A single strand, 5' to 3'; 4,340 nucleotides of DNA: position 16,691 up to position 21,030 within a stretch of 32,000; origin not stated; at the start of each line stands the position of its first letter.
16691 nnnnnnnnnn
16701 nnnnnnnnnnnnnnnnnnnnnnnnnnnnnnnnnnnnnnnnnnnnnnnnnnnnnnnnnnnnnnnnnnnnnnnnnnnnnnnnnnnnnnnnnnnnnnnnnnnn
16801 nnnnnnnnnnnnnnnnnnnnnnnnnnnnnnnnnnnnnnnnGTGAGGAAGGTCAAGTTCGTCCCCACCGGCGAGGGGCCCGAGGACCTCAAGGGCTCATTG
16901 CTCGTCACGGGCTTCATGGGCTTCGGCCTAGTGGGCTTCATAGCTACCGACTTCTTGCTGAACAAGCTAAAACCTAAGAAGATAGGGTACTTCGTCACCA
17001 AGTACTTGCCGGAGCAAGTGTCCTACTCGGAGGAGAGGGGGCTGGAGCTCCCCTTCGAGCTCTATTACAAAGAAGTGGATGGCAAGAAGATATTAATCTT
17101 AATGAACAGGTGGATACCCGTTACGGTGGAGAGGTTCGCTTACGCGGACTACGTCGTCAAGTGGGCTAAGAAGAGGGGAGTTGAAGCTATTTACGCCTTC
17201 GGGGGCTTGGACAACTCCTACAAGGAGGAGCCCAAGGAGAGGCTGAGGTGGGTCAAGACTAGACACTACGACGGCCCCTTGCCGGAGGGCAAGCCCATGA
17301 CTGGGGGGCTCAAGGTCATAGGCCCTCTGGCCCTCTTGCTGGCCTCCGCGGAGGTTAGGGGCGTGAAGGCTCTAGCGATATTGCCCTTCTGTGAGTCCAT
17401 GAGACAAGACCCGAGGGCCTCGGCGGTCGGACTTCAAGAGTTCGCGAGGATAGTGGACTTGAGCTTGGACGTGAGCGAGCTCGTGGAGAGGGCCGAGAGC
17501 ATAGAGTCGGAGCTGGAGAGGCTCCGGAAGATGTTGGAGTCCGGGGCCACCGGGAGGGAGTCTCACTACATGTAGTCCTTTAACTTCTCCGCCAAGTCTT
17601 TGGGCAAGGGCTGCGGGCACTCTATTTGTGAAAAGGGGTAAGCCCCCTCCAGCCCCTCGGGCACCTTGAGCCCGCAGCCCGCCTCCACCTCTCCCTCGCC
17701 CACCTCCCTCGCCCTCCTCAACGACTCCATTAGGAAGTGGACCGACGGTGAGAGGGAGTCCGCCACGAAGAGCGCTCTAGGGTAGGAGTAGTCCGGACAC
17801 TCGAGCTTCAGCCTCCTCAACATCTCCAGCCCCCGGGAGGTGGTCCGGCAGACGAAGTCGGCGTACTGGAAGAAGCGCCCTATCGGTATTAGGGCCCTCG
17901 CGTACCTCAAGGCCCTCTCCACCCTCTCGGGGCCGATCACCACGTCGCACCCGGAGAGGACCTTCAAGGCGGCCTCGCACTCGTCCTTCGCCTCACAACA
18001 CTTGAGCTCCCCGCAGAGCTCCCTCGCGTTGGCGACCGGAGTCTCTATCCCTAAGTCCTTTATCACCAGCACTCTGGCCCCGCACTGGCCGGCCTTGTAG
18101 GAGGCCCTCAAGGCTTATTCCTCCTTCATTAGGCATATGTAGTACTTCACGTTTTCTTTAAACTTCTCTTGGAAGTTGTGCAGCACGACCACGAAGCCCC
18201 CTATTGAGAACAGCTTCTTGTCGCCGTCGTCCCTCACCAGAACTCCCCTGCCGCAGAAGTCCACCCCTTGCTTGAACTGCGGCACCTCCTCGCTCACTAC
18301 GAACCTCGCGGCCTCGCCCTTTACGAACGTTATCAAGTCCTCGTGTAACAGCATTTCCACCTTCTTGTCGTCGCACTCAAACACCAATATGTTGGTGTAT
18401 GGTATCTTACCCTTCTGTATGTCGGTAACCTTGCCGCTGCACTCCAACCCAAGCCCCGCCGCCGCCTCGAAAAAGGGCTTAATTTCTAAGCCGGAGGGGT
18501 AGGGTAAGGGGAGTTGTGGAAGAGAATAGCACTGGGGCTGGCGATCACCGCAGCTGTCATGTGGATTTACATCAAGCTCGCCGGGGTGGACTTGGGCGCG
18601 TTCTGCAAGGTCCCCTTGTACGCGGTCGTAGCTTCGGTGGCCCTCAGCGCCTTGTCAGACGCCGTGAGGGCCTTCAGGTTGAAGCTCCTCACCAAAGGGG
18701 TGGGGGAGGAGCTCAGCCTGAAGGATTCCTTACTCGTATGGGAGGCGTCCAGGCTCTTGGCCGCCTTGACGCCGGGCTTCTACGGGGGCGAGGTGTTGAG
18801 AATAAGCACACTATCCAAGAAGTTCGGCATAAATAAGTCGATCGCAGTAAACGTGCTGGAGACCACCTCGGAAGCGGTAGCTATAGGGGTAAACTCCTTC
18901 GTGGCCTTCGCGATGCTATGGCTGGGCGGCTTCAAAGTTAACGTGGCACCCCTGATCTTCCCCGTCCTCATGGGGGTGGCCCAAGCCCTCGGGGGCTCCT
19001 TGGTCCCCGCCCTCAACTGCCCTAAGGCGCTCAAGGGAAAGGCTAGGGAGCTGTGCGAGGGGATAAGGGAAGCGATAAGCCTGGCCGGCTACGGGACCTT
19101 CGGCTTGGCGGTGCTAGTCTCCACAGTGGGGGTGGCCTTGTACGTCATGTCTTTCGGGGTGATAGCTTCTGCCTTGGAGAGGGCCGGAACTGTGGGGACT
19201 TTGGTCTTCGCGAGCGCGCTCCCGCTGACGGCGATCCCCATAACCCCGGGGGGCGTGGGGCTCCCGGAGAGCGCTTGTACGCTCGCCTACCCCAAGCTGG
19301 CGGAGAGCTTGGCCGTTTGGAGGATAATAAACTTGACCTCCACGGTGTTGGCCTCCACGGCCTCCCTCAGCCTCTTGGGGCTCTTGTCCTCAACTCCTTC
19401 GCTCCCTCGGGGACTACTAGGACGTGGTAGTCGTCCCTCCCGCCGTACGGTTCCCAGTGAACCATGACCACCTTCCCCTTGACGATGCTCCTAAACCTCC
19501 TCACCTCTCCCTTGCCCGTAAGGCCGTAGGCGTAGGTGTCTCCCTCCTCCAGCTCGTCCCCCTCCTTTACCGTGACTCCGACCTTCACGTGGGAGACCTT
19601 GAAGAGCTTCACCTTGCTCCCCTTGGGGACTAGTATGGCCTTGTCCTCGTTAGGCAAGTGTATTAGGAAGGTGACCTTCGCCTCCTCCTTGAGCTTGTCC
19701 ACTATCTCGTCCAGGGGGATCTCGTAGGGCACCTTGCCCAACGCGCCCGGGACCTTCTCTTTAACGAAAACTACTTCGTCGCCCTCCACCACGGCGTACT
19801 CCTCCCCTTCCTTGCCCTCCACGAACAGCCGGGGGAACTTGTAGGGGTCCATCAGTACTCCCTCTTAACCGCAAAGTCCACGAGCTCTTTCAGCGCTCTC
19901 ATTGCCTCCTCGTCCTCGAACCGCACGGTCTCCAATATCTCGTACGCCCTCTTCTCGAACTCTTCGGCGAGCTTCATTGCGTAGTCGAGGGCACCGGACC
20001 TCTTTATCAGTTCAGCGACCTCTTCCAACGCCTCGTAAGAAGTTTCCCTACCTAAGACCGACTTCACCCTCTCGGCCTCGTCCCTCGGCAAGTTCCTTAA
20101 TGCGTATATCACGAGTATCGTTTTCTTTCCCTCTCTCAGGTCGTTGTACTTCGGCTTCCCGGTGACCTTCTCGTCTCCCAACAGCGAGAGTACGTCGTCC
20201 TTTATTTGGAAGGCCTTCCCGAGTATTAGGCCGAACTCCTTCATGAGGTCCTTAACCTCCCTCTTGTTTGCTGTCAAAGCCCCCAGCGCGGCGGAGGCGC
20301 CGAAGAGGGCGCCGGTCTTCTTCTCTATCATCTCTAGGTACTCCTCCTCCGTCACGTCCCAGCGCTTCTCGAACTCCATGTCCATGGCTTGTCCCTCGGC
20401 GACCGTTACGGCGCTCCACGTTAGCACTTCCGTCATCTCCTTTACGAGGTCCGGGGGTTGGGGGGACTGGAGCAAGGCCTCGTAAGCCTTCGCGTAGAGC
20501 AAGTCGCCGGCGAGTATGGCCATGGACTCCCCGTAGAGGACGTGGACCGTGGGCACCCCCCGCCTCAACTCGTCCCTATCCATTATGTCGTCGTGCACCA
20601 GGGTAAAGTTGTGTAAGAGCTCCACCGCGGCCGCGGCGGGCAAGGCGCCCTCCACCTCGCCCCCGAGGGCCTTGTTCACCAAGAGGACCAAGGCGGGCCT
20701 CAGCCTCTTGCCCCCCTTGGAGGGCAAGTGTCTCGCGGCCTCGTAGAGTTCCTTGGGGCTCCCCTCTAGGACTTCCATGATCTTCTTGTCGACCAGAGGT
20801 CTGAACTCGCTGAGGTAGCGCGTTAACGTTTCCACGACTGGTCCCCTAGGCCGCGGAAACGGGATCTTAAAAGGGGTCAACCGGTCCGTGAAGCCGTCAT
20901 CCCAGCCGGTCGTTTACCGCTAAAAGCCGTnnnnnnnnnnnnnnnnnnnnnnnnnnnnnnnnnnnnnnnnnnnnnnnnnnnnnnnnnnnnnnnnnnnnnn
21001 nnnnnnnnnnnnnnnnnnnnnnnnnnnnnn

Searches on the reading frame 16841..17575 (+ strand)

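Call 71: search_protein_families(library=pfam, proteins=[window:16841-17575:+], max_evalue=0.001)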
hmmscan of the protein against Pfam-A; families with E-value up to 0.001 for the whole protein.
window:16841-17575:+ (244 aa): 1 family
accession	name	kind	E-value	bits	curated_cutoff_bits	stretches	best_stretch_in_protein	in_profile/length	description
PF09754.15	PAC2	-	3.5e-38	132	25.8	1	21-228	1-214/215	PAC2 family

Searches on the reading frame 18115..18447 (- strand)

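Call 71: search_protein_families(library=pfam, proteins=[window:18115-18447:-], max_evalue=0.001)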
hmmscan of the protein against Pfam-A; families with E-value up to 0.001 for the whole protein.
window:18115-18447:- (110 aa): 1 family
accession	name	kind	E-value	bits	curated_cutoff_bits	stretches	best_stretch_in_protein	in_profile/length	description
PF16992.11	RNA_pol_RpbG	-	5e-21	75.4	27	1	2-108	3-118/119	DNA-directed RNA polymerase, subunit G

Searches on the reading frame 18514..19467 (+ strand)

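Call 48: search_protein_families(library=pfam, proteins=[window:18514-19467:+], max_evalue=0.01)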
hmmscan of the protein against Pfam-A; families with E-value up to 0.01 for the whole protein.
window:18514-19467:+ (317 aa): 1 family
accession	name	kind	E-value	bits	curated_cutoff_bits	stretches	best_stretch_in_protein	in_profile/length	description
PF03706.18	LPG_synthase_TM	-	7.8e-17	62.1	33.4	1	5-262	1-276/302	Lysylphosphatidylglycerol synthase TM region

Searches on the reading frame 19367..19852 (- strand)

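Call 3: search_protein_families(library=pfam, proteins=[window:19367-19852:-], max_evalue=0.1)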
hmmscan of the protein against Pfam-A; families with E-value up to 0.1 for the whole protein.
window:19367-19852:- (161 aa): 1 family
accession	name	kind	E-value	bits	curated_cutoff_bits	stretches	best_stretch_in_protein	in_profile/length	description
PF09891.15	DUF2118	-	3.2e-55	186.6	20.5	1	4-149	1-149/149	Uncharacterized protein conserved in archaea (DUF2118)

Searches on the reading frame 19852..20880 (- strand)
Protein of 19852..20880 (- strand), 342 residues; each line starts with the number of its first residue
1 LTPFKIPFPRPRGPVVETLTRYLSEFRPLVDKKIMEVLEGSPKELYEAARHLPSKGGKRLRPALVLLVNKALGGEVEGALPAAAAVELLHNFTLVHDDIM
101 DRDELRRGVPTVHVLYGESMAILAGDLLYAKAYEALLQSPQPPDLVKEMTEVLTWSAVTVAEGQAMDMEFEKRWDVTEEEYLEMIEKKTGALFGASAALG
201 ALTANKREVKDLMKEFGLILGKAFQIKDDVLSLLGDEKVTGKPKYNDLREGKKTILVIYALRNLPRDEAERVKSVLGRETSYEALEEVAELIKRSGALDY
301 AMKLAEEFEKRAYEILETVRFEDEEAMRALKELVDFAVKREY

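Call 3: search_protein_families(library=pfam, proteins=[window:19852-20880:-], max_evalue=0.1)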
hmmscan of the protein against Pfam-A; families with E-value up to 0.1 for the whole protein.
window:19852-20880:- (342 aa): 1 family
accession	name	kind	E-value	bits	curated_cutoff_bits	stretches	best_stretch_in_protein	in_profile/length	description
PF00348.22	polyprenyl_synt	-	1.5e-75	254.1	27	1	43-290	2-249/251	Polyprenyl synthetase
